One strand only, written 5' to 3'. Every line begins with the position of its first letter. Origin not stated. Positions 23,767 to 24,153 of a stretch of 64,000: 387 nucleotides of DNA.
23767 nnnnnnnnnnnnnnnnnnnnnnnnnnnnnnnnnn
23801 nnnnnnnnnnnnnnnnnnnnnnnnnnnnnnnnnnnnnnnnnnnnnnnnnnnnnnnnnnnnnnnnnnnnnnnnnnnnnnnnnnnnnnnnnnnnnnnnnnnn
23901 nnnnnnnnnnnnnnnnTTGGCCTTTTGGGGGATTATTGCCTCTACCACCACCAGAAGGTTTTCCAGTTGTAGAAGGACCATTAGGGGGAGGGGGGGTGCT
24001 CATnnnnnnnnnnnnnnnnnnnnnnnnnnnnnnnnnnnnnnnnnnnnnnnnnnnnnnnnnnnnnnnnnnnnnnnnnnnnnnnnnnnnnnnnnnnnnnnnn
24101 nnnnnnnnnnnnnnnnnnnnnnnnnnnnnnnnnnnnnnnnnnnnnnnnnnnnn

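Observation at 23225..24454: AT-rich integration hotspot with tRNA-like fragments, 46-bp direct repeats, a methylase C-terminal remnant and a tiny Pro/Gly-rich ORF bearing a poly-G tract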

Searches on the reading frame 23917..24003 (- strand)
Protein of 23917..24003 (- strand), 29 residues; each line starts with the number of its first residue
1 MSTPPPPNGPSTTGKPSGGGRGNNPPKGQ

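Call 53: search_dna_similar(query=window:23917-24003:-, collection=phages, mode=protein, max_evalue=10, max_rows=10)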
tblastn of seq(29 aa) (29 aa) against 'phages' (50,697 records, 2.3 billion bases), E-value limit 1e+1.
No match.

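Call 55: find_encoding_contigs(protein=P0189, flank=10000, max_places=6)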
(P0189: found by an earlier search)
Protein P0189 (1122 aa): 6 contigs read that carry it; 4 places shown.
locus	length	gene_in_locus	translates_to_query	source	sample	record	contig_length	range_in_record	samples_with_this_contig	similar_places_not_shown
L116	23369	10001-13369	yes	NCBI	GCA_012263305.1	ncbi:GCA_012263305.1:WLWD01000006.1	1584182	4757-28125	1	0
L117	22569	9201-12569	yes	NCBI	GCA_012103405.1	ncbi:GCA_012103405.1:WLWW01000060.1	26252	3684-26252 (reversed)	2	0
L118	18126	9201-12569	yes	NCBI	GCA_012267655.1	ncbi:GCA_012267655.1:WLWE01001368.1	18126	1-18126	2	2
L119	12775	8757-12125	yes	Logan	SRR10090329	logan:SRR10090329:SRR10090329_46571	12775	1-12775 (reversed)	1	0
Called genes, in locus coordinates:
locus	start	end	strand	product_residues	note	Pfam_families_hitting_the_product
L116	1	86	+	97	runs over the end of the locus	PF19622:DUF6127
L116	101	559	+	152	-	-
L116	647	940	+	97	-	-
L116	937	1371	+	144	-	PF00959:Phage_lysozyme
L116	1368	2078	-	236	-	PF01863:YgjP-like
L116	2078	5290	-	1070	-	PF04313:HSDR_N, PF04851:ResIII, PF18766:SWI2_SNF2, PF22679:T1R_D3-like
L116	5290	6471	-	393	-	PF01420:Methylase_S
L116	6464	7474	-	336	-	PF13310:Virulence_RhuM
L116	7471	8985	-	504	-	PF12161:HsdM_N, PF02384:N6_Mtase, PF01170:UPF0020 (weak), PF20473:MmeI_Mtase (faint), PF07669:Eco57I (faint)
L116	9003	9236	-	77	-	PF09954:DUF2188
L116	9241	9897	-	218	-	PF01420:Methylase_S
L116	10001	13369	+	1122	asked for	PF13482:RNase_H_2, PF13086:AAA_11 (weak), PF13245:AAA_19, PF13604:AAA_30, PF13086:AAA_11 (weak), PF13087:AAA_12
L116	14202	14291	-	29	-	-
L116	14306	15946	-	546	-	PF00239:Resolvase, PF07508:Recombinase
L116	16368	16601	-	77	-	-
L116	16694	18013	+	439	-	PF02195:ParB_N, PF01555:N6_N4_Mtase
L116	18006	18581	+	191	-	PF18932:DUF5681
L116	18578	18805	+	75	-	PF18932:DUF5681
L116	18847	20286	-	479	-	PF20042:DUF6444, PF03050:DDE_Tnp_IS66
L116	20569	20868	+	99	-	-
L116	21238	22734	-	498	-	PF01564:Spermine_synth (weak)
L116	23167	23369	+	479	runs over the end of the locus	PF20042:DUF6444, PF03050:DDE_Tnp_IS66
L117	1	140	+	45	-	?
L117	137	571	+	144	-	PF00959:Phage_lysozyme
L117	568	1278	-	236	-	PF01863:YgjP-like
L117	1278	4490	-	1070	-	PF04313:HSDR_N, PF04851:ResIII, PF18766:SWI2_SNF2, PF22679:T1R_D3-like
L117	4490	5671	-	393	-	PF01420:Methylase_S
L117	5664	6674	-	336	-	PF13310:Virulence_RhuM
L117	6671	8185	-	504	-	PF12161:HsdM_N, PF02384:N6_Mtase, PF01170:UPF0020 (weak), PF20473:MmeI_Mtase (faint), PF07669:Eco57I (faint)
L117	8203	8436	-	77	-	PF09954:DUF2188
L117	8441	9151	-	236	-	PF01420:Methylase_S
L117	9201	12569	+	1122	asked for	PF13482:RNase_H_2, PF13086:AAA_11 (weak), PF13245:AAA_19, PF13604:AAA_30, PF13086:AAA_11 (weak), PF13087:AAA_12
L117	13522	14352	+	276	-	PF13020:NOV_C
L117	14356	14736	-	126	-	-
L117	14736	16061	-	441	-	PF00239:Resolvase, PF07508:Recombinase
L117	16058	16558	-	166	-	PF11149:DUF2924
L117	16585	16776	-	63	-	-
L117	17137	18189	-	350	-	PF01661:Macro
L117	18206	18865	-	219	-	PF14487:DarT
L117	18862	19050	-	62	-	PF02604:PhdYeFM_antitox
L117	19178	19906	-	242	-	PF27146:Y4jL_N, PF27262:y4jL_C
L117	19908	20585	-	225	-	PF13560:HTH_31, PF01381:HTH_3, PF00717:Peptidase_S24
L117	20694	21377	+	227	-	-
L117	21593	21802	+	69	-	PF12728:HTH_17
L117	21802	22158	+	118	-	-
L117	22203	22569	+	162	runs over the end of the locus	-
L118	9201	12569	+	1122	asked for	PF13482:RNase_H_2, PF13086:AAA_11 (weak), PF13245:AAA_19, PF13604:AAA_30, PF13086:AAA_11 (weak), PF13087:AAA_12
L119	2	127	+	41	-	?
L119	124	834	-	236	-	PF01863:YgjP-like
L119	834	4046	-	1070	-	PF04313:HSDR_N, PF04851:ResIII, PF18766:SWI2_SNF2, PF22679:T1R_D3-like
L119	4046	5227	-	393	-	PF01420:Methylase_S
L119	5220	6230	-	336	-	PF13310:Virulence_RhuM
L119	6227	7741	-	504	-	PF12161:HsdM_N, PF02384:N6_Mtase, PF01170:UPF0020 (weak), PF20473:MmeI_Mtase (faint), PF07669:Eco57I (faint)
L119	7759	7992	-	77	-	PF09954:DUF2188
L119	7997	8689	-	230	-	PF01420:Methylase_S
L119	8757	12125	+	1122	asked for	PF13482:RNase_H_2, PF13086:AAA_11 (weak), PF13245:AAA_19, PF13604:AAA_30, PF13086:AAA_11 (weak), PF13087:AAA_12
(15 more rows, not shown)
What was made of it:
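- The recombinase genes seen next to the module in relatives are large serine recombinases (call 55).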
